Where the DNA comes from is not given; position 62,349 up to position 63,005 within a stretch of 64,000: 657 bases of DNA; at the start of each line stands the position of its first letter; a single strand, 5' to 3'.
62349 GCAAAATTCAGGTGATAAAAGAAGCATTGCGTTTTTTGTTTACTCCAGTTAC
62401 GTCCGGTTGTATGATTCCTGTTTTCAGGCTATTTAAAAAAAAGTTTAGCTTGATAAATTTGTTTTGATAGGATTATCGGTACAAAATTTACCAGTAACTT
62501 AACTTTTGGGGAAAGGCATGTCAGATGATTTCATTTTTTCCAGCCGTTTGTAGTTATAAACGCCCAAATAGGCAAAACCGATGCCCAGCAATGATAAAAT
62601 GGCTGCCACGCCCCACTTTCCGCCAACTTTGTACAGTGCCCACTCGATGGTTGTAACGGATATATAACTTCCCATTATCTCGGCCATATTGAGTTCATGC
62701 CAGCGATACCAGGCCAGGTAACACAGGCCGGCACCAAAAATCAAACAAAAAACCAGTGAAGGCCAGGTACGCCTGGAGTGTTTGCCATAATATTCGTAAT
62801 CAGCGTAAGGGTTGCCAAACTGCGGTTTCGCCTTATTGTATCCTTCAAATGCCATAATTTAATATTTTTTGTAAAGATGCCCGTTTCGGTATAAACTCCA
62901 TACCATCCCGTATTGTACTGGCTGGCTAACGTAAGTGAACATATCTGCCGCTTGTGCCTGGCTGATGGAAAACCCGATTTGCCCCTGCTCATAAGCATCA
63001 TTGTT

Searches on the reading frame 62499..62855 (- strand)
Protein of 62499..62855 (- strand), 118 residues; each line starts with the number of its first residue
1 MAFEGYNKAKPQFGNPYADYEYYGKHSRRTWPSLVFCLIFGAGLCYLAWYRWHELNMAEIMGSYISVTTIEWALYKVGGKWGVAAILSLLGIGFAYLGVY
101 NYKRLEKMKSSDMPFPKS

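Call 42: search_protein_families(library=pfam, proteins=[window:62499-62855:-], max_evalue=0.01)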
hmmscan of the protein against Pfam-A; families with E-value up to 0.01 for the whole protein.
window:62499-62855:- (118 aa): 1 family
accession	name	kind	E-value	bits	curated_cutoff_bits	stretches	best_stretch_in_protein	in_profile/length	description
PF02656.20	DUF202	-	0.00036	21.4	23.4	0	66-108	24-68/68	Domain of unknown function (DUF202)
